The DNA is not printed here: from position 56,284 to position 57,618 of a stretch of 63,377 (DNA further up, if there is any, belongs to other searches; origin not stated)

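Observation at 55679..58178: Self-contained cytidylyltransferase / extended-SDR / AraD-epimerase operon: candidate route to an unusual CDP-pentitol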

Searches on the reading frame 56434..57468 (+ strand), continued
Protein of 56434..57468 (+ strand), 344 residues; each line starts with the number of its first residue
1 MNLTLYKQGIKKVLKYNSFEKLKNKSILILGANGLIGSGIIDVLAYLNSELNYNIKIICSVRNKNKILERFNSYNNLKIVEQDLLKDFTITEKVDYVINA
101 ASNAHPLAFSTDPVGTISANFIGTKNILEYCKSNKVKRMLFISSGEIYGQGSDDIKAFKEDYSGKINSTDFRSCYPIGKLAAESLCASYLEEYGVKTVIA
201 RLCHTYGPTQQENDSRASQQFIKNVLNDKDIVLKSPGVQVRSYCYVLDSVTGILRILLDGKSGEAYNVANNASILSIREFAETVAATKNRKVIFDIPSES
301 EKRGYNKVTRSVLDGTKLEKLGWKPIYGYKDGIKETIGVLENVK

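Call 62: find_encoding_contigs(protein=P0008, flank=6000, max_places=1)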
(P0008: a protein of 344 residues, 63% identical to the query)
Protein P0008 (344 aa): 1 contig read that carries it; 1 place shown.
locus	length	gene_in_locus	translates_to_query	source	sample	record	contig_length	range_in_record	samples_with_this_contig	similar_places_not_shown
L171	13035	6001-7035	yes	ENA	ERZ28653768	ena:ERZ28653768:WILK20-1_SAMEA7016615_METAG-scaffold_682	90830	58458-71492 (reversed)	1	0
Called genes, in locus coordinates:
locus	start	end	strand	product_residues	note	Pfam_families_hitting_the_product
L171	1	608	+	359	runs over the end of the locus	PF07429:Glyco_transf_56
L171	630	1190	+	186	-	PF00132:Hexapep (weak)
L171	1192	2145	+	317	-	PF21360:PylC-like_N, PF02655:ATP-grasp_3, PF02786:CPSase_L_D2 (faint), PF15632:ATPgrasp_Ter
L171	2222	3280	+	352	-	PF01757:Acyl_transf_3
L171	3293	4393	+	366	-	PF01041:DegT_DnrJ_EryC1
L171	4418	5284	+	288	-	PF04991:LicD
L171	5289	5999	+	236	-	PF01128:IspD, PF12804:NTP_transf_3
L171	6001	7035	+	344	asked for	PF01073:3Beta_HSD, PF01370:Epimerase, PF07993:NAD_binding_4 (faint), PF16363:GDP_Man_Dehyd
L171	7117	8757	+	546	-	PF07538:ChW, PF01183:Glyco_hydro_25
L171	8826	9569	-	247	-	-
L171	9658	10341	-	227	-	PF13930:Endonuclea_NS_2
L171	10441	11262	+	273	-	PF01183:Glyco_hydro_25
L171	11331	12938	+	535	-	PF20706:GT4-conflict, PF00534:Glycos_transf_1, PF13692:Glyco_trans_1_4, PF08660:Alg14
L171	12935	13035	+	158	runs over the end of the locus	PF04101:Glyco_tran_28_C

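Call 63: find_encoding_contigs(protein=P0032, flank=6000, max_places=1)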
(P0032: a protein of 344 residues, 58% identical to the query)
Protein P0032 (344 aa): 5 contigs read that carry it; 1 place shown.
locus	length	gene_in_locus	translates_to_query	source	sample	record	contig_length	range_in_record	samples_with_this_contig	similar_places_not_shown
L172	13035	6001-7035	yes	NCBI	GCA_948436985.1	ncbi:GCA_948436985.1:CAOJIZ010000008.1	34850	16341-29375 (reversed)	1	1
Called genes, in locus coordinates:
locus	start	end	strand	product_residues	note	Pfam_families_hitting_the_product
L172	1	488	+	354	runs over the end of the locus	PF14307:Glyco_tran_WbsX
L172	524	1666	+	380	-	PF14307:Glyco_tran_WbsX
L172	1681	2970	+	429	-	-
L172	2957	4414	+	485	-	PF01943:Polysacc_synt, PF13440:Polysacc_synt_3, PF03023:MurJ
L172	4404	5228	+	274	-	PF04991:LicD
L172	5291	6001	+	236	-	PF00483:NTP_transferase (weak), PF01128:IspD, PF12804:NTP_transf_3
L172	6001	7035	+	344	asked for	PF01073:3Beta_HSD, PF01370:Epimerase, PF02719:Polysacc_synt_2 (faint), PF04321:RmlD_sub_bind (weak), PF16363:GDP_Man_Dehyd, PF13460:NAD_binding_10 (weak), PF07993:NAD_binding_4 (weak)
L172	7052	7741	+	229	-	PF00596:Aldolase_II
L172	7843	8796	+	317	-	PF20511:PMI_typeI_cat, PF07883:Cupin_2 (faint), PF21621:MPI_cupin_dom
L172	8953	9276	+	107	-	-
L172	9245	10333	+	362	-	PF06114:Peptidase_M78 (faint), PF01381:HTH_3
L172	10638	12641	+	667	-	PF02463:SMC_N, PF11398:DUF2813 (weak), PF13175:AAA_15, PF13476:AAA_23 (weak), PF13304:AAA_21 (weak)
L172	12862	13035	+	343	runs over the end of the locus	PF00078:RVT_1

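Call 70: search_protein_families(library=ncbifam, proteins=[L058:9311-9970:+], max_evalue=0.00001)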
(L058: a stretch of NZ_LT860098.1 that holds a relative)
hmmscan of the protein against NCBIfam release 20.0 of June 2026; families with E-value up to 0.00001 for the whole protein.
L058:9311-9970:+ (219 aa): 15 families
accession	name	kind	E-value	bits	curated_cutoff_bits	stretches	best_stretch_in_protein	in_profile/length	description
NF009003.0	PRK12348.1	subfamily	3.7e-40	138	331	1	2-213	1-215/228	L-ribulose-5-phosphate 4-epimerase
NF006047.0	PRK08193.1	subfamily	5.6e-37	127.5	257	1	1-198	1-204/231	L-ribulose-5-phosphate 4-epimerase AraD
TIGR00760.1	araD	equivalog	9.3e-37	126.4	389.1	1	1-197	1-201/228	L-ribulose-5-phosphate 4-epimerase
NF009625.0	PRK13145.1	equivalog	1.1e-32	113.5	369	1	2-210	5-218/235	L-ribulose-5-phosphate 4-epimerase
NF009002.0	PRK12347.1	subfamily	2.7e-29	102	386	1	1-188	1-195/231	L-ribulose-5-phosphate 4-epimerase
NF009691.0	PRK13213.1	equivalog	2.6e-26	92.5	489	1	1-188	1-195/231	L-ribulose-5-phosphate 4-epimerase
NF005123.0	PRK06557.1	subfamily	5e-21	75.4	251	1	1-195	8-197/223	L-ribulose-5-phosphate 4-epimerase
NF006208.0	PRK08333.1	equivalog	6.3e-10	39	267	1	35-193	41-182/189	aldolase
NF005302.0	PRK06833.1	equivalog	3.6e-09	36.4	264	1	16-188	17-181/214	L-fuculose-phosphate aldolase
NF004527.0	PRK05874.1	equivalog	1.2e-08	34.7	308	1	4-198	6-194/218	L-fuculose-phosphate aldolase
NF006672.0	PRK09220.1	equivalog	1.6e-08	34.2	226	1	7-189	13-199/209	methylthioribulose 1-phosphate dehydratase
NF043034.1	OxoTetrPhDc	equivalog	2.4e-08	34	250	1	47-192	49-187/205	3-oxo-tetronate 4-phosphate decarboxylase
NF040649.1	FucA_Meth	equivalog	5.7e-08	32.9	250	1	51-191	49-174/179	L-fuculose phosphate aldolase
TIGR03328.1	salvage_mtnB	equivalog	7e-08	32.2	137.05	1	27-189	19-187/194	methylthioribulose 1-phosphate dehydratase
NF004492.0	PRK05834.1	equivalog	8.6e-07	28.7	139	1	10-187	11-181/197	hypothetical protein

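Call 73: predict_structure(alignment_id=A1)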
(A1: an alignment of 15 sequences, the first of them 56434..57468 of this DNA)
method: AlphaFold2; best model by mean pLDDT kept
length: 344 residues; sequences in the alignment: 15
mean_pLDDT: 91.0   pTM: 0.92
mean pLDDT of the five models: 91.0, 90.6, 88.9, 88.0, 86.2
residues with pLDDT >= 90: 237; 70-90: 96; 50-70: 11; < 50: 0
segments of 3 or more residues with pLDDT < 50: none
pLDDT, mean of each block of 10 residues (from residue 1): 86 95 97 94 97 97 89 93 86 94 70 84 94 97 89 85 84 87 96 98 93 83 94 89 96 98 97 94 95 88 74 96 95 93 78
secondary structure, 60 per line:
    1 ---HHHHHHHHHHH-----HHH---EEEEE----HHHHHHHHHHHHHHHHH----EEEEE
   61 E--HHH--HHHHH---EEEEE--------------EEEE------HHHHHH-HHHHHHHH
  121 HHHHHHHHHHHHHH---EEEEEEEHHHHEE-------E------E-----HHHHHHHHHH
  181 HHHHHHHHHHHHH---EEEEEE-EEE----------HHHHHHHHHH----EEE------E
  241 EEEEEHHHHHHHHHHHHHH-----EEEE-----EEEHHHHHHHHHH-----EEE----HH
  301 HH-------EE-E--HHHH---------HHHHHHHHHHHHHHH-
elements in order: H4-14 E26-30 H35-51 E56-61 H69-73 E77-81 E96-99 H106-111 H113-134 E138-144 H145-148 H171-193 E197-202 E204-206 H217-226 E231-233 E240-245 H246-259 E265-268 E274-276 H277-286 E292-294 H299-302 H316-319 H329-343

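Call 75: fold_search(model_id=the predicted structure, library=pdb)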
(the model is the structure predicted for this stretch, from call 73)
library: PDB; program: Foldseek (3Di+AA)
matches with E <= 10: 1920; with E <= 0.001: 1286
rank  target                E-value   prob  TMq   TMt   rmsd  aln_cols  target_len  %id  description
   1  8v4g_B                1.5e-29  1.00  0.85  0.89   2.5       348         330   33  X-ray structure of the NADP-dependent reductase from Campylobacter jejuni responsible for the synthesis of CDP-glucito (released 2023-12-20)
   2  8v4h_B                5.4e-29  1.00  0.88  0.88   2.5       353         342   32  X-ray structure of the NADP-dependent reductase from Campylobacter jejuni responsible for the synthesis of CDP-glucito (released 2023-12-20)
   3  8v4h_A                1.6e-28  1.00  0.87  0.89   2.6       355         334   32  X-ray structure of the NADP-dependent reductase from Campylobacter jejuni responsible for the synthesis of CDP-glucito (released 2023-12-20)
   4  8v4g_A                5.1e-28  1.00  0.85  0.91   2.3       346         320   32  X-ray structure of the NADP-dependent reductase from Campylobacter jejuni responsible for the synthesis of CDP-glucito (released 2023-12-20)
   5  2b69                  2.5e-26  1.00  0.80  0.88   2.7       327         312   26  Crystal Structure of Human UDP-glucoronic acid decarboxylase (released 2005-10-18)
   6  4gll_B                4.0e-26  1.00  0.76  0.84   3.3       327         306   27  Crystal structure of human UDP-xylose synthase. (released 2012-09-05)
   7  4zrn_A                6.5e-25  1.00  0.79  0.87   2.7       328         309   22  Crystal Structure of UDP-Glucose 4-Epimerase (TM0509) with UDP-glucose from Hyperthermophilic Eubacterium Thermotoga M (released 2015-09-16)
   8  8vr2_C                8.2e-25  1.00  0.74  0.80   5.3       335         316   27  Crystal structure of the Pcryo_0617 oxidoreductase/decarboxylase from Psychrobacter cryohalolentis K5 in the presence  (released 2024-01-31)
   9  4gll_A                1.1e-24  1.00  0.76  0.84   3.5       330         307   27  Crystal structure of human UDP-xylose synthase. (released 2012-09-05)
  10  4zrm_B                1.4e-24  1.00  0.77  0.85   3.1       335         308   22  Crystal Structure of UDP-Glucose 4-Epimerase (TM0509) from Hyperthermophilic Eubacterium Thermotoga maritima (released 2015-09-16)
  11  8sk0_B                1.8e-24  1.00  0.80  0.83   2.7       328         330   20  Crystal structure of EvdS6 decarboxylase in ligand bound state (released 2023-08-09)
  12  4zrm_A                1.8e-24  1.00  0.79  0.88   2.8       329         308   22  Crystal Structure of UDP-Glucose 4-Epimerase (TM0509) from Hyperthermophilic Eubacterium Thermotoga maritima (released 2015-09-16)
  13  2pk3_A                2.1e-24  1.00  0.76  0.84   2.9       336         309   20  Crystal Structure of a GDP-4-keto-6-deoxy-D-mannose reductase (released 2008-03-25)
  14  8shh_B                3.4e-24  1.00  0.80  0.84   2.8       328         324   20  Crystal structure of EvdS6 decarboxylase in ligand free state (released 2023-08-09)
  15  8vr2_B                3.4e-24  1.00  0.73  0.78   4.3       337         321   28  Crystal structure of the Pcryo_0617 oxidoreductase/decarboxylase from Psychrobacter cryohalolentis K5 in the presence  (released 2024-01-31)
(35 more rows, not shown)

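Call 76: search_dna_similar(query=window:56434-57468:+, collection=plasmids, mode=protein, max_evalue=1e-30, max_rows=15)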
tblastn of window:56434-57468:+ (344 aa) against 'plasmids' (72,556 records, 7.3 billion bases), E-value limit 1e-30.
Records with a match: 229; places in all: 270; records where one place covers at least 80% of the query: 229.
Best place of each record, by identity: <60% 229.
By first word of the organism name: Rhizobium 126; Sinorhizobium 67; Roseomonas 10; Ensifer 3; Lactiplantibacillus 2; Bradyrhizobium 2; Paracoccus 2; Sphingomonas 2; Phyllobacterium 2; Levilactobacillus 1; and 12 more.
By predicted mobility (MOB-suite, as given by PLSDB): non-mobilizable 118; mobilizable 63; conjugative 48.
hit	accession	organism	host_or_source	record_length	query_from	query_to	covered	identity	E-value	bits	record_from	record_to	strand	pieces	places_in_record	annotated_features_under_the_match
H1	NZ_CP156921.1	Levilactobacillus brevis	feces,Tenebrio Molitor feces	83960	6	341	98%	40.1%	5e-85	287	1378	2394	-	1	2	NAD-dependent epimerase/dehydratase family protein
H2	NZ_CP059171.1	Lactiplantibacillus plantarum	culture,Ogi (red sorghum)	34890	6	341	98%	40.1%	7e-85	286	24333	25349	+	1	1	NAD-dependent epimerase/dehydratase family protein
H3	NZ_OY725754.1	Parabacteroides distasonis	-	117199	20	344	94%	35.9%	2e-56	204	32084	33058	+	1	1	NAD(P)-dependent oxidoreductase | ribulose-phosphate 3-epimerase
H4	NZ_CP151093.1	Lactiplantibacillus plantarum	whole organism,Elymus nutan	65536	21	325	89%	37.8%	5e-54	197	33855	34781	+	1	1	NAD(P)-dependent oxidoreductase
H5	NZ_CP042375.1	Leuconostoc carnosum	cell culture,kimchi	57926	10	340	96%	33.8%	2e-50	187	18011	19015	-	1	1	NAD-dependent epimerase/dehydratase family protein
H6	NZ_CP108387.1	Streptomyces sp. NBC_01324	-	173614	18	342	94%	33.8%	4e-54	198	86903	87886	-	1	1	NAD-dependent epimerase/dehydratase family protein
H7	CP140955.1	Sinorhizobium meliloti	Medicago lupulina,whole organism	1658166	7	343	98%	31.2%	3e-37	149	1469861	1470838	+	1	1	UDP-glucuronic acid decarboxylase family protein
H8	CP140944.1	Sinorhizobium meliloti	Medicago lupulina,whole organism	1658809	7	343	98%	31.2%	3e-37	149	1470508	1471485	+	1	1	UDP-glucuronic acid decarboxylase family protein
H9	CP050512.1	Sinorhizobium meliloti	Medicago sativa,cell culture,root nodule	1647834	7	343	98%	31.2%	4e-37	149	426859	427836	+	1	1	SDR family oxidoreductase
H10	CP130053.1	Sinorhizobium meliloti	Medicago,Cell culture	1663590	7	343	98%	31.2%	4e-37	149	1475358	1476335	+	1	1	SDR family oxidoreductase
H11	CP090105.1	Sinorhizobium meliloti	Medicago,Cell culture,Plant nodule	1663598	7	343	98%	31.2%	4e-37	149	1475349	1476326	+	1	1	SDR family oxidoreductase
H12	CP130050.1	Sinorhizobium meliloti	Medicago,Cell culture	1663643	7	343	98%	31.2%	4e-37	149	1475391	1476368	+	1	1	SDR family oxidoreductase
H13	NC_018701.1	Sinorhizobium meliloti Rm41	-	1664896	7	343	98%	31.2%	4e-37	149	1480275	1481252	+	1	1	none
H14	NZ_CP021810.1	Sinorhizobium meliloti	Medicago sativa,Single Cell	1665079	7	343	98%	31.2%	4e-37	149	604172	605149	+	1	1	none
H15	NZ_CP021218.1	Sinorhizobium meliloti RU11/001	-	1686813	7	343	98%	31.2%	4e-37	149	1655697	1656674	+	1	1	none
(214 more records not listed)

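Call 77: get_annotated_region(hit=H3, flank=6000)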
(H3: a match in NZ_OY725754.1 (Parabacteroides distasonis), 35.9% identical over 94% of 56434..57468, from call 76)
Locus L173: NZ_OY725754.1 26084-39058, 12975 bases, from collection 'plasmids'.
description: Parabacteroides distasonis strain Parabacteroides distasonis TSDC17.2-1.1 plasmid 9, complete sequence
organism: Parabacteroides distasonis (NCBI taxid 823)
taxonomy: Bacteria; Bacteroidota; Bacteroidia; Bacteroidales; Tannerellaceae; Parabacteroides; Parabacteroides distasonis
host: -; source: -; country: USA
typing (MOB-suite, as given by PLSDB): non-mobilizable
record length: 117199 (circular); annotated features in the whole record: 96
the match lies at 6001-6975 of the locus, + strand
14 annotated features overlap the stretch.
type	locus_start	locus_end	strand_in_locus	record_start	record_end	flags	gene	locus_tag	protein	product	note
CDS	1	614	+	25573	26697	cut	-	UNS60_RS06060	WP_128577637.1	MraY family glycosyltransferase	-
CDS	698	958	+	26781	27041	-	-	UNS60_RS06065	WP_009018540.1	DUF3791 domain-containing protein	-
CDS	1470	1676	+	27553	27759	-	-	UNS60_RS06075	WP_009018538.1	DUF3791 domain-containing protein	-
CDS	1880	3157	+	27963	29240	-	-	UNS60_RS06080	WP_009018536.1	oligosaccharide flippase family protein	-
CDS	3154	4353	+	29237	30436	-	-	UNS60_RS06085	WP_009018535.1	EpsG family protein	-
CDS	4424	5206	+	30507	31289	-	-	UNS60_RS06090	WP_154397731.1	hypothetical protein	-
CDS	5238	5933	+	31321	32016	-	-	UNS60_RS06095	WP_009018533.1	IspD/TarI family cytidylyltransferase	-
CDS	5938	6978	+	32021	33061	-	-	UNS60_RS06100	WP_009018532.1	NAD(P)-dependent oxidoreductase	-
CDS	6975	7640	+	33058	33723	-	-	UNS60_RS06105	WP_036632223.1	ribulose-phosphate 3-epimerase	-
CDS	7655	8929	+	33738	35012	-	-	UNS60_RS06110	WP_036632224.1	CDP-glycerol glycerophosphotransferase family protein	-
CDS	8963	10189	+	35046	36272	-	-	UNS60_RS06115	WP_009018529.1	CDP-glycerol glycerophosphotransferase family protein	-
CDS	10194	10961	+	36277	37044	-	-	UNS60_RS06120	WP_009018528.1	glycosyltransferase family 2 protein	-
CDS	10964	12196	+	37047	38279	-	-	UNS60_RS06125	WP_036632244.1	FAD-dependent oxidoreductase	-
CDS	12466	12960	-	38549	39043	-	-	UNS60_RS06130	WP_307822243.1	HipA domain-containing protein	-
